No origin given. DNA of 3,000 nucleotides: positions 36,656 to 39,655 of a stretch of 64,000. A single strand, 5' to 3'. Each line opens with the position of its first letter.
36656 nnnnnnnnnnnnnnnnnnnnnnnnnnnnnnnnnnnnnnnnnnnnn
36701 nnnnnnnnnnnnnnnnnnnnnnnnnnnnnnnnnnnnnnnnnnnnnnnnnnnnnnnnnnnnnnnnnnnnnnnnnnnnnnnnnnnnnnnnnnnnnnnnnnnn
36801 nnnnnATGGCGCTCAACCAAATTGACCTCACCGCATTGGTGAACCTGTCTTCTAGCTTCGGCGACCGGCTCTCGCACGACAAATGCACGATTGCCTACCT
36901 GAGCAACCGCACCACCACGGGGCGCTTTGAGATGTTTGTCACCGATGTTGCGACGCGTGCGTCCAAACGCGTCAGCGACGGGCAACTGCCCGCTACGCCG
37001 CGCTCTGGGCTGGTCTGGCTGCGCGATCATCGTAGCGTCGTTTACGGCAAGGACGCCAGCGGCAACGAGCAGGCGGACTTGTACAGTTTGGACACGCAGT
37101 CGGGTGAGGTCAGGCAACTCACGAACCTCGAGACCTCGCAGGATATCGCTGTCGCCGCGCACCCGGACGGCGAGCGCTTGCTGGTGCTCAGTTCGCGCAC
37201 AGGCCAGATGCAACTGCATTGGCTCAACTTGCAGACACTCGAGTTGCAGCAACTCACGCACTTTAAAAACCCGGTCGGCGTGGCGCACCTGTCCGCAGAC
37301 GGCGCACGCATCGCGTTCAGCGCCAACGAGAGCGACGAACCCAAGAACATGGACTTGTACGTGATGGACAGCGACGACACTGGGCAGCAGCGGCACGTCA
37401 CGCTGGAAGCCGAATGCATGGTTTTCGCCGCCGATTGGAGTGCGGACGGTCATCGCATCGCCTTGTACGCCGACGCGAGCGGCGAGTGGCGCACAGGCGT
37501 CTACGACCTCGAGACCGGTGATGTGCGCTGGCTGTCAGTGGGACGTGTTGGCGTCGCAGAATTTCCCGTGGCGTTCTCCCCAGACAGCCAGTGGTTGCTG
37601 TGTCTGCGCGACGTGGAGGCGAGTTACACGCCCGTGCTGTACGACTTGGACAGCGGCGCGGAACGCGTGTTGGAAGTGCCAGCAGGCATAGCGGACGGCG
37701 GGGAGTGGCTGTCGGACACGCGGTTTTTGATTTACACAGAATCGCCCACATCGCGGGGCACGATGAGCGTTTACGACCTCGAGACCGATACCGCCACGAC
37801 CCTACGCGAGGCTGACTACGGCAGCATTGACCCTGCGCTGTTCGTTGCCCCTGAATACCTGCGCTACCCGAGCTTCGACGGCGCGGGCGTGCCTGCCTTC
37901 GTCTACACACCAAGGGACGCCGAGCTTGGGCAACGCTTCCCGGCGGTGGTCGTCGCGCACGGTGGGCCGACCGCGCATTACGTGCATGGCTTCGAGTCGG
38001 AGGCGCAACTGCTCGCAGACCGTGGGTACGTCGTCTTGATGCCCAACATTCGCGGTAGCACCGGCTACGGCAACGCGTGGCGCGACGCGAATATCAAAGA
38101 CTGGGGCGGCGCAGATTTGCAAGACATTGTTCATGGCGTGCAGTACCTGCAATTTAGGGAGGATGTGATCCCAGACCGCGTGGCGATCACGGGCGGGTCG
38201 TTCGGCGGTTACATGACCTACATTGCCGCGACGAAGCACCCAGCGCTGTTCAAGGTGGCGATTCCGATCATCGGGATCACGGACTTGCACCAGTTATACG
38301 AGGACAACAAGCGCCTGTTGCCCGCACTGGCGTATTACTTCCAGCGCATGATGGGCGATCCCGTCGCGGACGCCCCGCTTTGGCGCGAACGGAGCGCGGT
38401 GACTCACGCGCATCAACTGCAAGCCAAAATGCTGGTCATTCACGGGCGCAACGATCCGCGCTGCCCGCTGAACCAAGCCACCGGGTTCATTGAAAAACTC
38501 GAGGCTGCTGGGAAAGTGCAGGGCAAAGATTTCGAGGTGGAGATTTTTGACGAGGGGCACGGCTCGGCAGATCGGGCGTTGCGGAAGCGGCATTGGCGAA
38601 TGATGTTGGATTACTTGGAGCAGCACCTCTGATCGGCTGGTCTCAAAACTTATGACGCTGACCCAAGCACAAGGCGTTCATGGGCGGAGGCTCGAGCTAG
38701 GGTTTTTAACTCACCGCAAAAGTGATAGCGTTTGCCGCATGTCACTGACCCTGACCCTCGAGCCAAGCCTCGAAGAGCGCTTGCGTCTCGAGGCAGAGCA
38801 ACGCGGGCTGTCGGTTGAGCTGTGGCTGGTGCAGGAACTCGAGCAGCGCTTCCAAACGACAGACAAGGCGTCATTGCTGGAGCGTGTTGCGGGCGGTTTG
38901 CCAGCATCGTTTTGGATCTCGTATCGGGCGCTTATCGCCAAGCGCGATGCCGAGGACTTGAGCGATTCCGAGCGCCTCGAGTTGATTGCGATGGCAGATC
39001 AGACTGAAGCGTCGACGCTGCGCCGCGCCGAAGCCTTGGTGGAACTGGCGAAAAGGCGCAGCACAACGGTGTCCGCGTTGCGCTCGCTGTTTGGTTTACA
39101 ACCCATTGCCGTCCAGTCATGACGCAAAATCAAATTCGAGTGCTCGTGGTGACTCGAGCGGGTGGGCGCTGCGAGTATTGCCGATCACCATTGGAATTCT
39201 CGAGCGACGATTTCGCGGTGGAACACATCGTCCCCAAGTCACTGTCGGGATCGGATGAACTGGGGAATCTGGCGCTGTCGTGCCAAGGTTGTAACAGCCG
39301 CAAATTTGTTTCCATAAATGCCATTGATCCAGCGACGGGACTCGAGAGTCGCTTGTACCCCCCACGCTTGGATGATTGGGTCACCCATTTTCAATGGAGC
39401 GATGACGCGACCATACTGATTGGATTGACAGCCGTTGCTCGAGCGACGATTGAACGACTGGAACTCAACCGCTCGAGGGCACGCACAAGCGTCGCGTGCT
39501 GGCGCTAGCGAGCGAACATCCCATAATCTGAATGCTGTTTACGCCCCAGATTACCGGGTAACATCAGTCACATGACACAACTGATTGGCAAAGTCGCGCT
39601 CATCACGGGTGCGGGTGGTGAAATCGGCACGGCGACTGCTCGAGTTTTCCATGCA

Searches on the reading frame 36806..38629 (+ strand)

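Call 20: search_protein_families(library=pfam, proteins=[window:36806-38629:+], max_evalue=0.00001)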
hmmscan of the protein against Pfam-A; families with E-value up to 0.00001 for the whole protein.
window:36806-38629:+ (608 aa): 7 families
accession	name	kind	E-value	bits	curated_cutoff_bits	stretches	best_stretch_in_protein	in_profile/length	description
PF00326.27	Peptidase_S9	-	5.4e-48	163.7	22.6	1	396-608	3-210/213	Prolyl oligopeptidase family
PF02129.25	Peptidase_S15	-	7.3e-16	59.1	23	1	358-512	1-151/262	X-Pro dipeptidyl-peptidase (S15 family)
PF01738.24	DLH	-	2.3e-11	44.1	21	1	363-607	2-216/217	Dienelactone hydrolase family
PF00561.26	Abhydrolase_1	-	4.1e-11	43.4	25.8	1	379-518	1-130/245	alpha/beta hydrolase fold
PF20434.5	BD-FAE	-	2e-09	37.7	26.8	1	367-565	4-215/215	BD-FAE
PF00930.27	DPPIV_N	-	8e-07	28.5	22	1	71-220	191-345/354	Dipeptidyl peptidase IV (DPP IV) N-terminal region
PF07676.18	PD40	-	1.4e-06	28.5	20.9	0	162-186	16-38/38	WD40-like Beta Propeller Repeat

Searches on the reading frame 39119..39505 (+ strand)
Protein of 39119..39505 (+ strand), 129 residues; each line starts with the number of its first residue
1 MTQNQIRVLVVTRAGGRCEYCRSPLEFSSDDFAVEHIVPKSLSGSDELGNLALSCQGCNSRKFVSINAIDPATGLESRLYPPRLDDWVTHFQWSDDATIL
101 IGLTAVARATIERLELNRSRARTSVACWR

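Call 67: search_protein_families(library=pfam, proteins=[window:39119-39505:+], max_evalue=0.001)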
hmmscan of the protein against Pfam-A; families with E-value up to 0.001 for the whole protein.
window:39119-39505:+ (129 aa): 3 families
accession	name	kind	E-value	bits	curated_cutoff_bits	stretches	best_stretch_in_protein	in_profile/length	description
PF01844.29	HNH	-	1.7e-12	47.7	21.4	1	18-62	1-44/47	HNH endonuclease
PF14279.12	HNH_5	-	2.8e-09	37.2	27.5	1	18-62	1-43/56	HNH endonuclease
PF13395.12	HNH_4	-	1.7e-05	25.2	22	1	20-62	3-48/54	HNH endonuclease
